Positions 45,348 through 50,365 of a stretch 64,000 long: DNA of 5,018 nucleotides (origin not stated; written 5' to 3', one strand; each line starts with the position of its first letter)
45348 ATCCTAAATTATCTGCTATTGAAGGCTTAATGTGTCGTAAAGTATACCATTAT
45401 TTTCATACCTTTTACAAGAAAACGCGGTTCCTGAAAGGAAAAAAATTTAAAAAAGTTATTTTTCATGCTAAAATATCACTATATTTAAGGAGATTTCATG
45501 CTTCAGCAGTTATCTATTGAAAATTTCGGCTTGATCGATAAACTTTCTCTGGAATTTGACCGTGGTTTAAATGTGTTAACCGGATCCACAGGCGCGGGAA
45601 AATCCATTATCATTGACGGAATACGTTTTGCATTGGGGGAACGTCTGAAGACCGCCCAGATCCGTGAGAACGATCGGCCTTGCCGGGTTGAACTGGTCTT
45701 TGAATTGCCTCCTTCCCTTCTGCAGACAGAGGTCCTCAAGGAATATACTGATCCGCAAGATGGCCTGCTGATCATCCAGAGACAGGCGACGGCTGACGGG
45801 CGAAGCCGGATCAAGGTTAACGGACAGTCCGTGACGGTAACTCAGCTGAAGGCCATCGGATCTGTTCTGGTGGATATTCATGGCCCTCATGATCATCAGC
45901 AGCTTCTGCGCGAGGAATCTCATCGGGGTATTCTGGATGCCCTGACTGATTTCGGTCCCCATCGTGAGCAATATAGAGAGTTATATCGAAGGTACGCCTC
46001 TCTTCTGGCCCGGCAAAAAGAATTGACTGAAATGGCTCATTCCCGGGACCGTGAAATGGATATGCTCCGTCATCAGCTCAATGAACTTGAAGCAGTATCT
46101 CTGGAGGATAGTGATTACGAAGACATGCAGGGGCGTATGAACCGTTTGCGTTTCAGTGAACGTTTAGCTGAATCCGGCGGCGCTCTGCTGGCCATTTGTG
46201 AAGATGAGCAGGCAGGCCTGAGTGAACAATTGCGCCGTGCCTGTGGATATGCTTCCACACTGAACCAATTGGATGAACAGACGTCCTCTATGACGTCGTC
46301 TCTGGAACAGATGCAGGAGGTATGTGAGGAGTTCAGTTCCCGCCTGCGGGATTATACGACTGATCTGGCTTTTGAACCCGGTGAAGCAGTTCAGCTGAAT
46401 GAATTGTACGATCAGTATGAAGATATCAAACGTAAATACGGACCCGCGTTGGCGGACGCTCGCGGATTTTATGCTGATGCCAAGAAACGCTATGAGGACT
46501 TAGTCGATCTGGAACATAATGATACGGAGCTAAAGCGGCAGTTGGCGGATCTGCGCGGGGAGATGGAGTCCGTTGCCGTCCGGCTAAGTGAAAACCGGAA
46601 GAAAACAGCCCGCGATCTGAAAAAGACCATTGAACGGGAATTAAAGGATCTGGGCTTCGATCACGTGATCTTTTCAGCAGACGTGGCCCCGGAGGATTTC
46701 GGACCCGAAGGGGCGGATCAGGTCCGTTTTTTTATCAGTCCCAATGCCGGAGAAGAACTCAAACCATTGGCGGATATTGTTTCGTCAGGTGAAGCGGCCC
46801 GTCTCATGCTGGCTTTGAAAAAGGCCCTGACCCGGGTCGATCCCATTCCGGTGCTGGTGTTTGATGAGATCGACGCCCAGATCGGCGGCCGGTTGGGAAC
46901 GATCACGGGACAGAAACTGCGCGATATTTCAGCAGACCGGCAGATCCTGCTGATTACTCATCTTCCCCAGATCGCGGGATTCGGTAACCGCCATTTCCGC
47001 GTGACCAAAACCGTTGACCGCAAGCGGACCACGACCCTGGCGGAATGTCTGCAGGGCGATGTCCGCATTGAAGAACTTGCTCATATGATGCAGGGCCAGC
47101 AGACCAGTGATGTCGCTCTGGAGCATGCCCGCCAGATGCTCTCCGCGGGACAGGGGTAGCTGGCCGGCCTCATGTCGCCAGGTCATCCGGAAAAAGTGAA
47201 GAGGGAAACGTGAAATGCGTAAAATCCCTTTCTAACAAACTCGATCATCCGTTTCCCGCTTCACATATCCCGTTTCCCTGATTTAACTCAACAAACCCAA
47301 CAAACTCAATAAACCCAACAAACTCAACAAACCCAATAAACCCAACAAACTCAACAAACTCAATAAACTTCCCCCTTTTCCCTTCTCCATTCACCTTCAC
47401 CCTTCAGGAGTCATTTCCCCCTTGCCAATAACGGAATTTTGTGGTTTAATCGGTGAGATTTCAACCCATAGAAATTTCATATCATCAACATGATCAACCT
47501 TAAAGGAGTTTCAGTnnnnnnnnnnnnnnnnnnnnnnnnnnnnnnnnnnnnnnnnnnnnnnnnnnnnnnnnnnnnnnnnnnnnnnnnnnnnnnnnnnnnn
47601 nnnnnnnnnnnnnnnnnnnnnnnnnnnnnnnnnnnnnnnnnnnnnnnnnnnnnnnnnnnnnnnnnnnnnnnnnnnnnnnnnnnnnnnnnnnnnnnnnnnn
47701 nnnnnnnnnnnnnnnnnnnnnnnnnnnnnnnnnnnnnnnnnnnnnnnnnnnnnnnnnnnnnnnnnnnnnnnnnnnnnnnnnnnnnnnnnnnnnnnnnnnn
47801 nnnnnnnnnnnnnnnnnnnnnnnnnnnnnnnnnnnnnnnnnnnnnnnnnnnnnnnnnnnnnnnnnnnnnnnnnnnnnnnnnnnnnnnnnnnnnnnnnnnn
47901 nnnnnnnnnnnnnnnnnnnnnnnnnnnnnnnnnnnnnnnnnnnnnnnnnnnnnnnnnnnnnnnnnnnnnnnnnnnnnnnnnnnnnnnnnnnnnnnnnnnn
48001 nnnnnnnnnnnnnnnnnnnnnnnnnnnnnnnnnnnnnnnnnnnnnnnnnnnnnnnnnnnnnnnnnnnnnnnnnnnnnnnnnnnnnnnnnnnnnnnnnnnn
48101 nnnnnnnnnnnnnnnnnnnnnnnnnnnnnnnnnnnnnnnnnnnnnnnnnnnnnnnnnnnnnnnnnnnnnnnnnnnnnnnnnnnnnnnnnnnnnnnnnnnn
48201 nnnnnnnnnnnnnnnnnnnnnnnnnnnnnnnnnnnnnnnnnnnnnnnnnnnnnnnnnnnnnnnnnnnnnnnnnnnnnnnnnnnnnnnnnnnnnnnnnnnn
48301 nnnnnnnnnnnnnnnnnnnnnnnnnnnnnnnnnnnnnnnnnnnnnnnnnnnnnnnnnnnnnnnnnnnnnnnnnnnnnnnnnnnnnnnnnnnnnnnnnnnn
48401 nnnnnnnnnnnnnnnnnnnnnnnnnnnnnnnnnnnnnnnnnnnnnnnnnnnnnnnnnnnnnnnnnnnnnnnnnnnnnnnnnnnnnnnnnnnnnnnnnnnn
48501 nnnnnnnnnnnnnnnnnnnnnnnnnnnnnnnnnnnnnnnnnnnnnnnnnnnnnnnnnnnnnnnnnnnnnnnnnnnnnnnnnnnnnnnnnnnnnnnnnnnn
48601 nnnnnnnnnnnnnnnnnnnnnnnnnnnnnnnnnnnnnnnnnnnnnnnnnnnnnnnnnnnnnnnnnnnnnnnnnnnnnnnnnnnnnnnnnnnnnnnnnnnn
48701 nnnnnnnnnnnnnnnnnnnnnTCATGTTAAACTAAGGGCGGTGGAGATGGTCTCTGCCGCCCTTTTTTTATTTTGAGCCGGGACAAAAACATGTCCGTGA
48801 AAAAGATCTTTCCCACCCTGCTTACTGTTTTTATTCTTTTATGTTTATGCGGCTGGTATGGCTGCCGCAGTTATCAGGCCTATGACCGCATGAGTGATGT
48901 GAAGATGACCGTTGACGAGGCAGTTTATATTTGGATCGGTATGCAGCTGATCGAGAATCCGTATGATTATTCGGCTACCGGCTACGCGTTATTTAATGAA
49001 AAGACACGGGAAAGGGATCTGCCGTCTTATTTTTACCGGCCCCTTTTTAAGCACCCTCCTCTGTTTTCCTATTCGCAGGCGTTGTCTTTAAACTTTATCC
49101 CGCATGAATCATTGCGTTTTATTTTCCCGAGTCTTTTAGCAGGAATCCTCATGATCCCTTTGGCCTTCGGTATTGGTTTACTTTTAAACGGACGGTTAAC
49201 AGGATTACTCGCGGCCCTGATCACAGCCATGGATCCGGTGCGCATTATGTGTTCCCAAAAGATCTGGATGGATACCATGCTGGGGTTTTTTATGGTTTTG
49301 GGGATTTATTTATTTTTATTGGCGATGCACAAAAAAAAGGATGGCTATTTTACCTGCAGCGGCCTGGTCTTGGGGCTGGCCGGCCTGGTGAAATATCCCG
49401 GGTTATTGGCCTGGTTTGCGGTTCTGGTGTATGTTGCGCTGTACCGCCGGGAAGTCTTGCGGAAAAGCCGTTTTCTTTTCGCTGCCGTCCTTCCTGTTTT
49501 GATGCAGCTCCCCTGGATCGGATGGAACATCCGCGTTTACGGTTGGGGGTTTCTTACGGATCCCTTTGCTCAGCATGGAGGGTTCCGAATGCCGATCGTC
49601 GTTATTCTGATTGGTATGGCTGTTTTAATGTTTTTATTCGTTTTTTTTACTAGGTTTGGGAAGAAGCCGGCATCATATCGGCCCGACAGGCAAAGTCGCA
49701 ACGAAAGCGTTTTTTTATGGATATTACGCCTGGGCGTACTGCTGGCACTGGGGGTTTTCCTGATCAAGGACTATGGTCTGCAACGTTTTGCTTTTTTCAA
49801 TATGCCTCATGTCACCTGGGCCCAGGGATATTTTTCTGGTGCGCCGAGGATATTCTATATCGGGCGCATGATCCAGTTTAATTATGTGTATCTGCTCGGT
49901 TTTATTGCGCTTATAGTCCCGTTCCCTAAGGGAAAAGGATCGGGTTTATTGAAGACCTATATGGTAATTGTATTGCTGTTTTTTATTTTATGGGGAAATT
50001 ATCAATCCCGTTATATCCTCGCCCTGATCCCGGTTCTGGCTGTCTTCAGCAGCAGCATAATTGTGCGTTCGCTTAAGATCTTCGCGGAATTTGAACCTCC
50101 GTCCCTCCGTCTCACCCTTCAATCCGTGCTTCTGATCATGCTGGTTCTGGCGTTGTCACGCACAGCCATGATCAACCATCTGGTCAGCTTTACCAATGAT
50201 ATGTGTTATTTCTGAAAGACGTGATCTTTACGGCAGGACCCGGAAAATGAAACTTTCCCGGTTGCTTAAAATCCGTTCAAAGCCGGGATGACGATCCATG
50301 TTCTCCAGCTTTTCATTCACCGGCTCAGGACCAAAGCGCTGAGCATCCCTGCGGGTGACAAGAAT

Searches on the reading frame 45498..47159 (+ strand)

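Call 36: search_protein_families(library=pfam, proteins=[window:45498-47159:+], max_evalue=0.00001)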
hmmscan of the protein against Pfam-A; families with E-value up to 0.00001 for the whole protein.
window:45498-47159:+ (553 aa): 3 families
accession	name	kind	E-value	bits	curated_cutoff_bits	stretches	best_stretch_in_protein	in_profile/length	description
PF02463.25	SMC_N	-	5.2e-22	78.8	40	1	1-506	1-215/220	RecF/RecN/SMC N terminal domain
PF13476.12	AAA_23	-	3.4e-12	47.9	27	1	4-132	1-132/201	AAA domain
PF13175.12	AAA_15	-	7.1e-07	29.6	32.1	1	1-460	1-339/374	AAA ATPase domain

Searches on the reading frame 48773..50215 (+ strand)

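Call 57: search_protein_families(library=pfam, proteins=[window:48773-50215:+], max_evalue=0.00001)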
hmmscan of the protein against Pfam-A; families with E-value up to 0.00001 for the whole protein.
window:48773-50215:+ (480 aa): 2 families
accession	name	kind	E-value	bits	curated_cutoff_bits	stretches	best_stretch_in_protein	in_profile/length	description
PF13231.12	PMT_2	-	1.5e-17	64.7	26.1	1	93-251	1-160/160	Dolichyl-phosphate-mannose-protein mannosyltransferase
PF02366.24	PMT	-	3.1e-12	47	22.7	1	91-222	59-197/245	Dolichyl-phosphate-mannose-protein mannosyltransferase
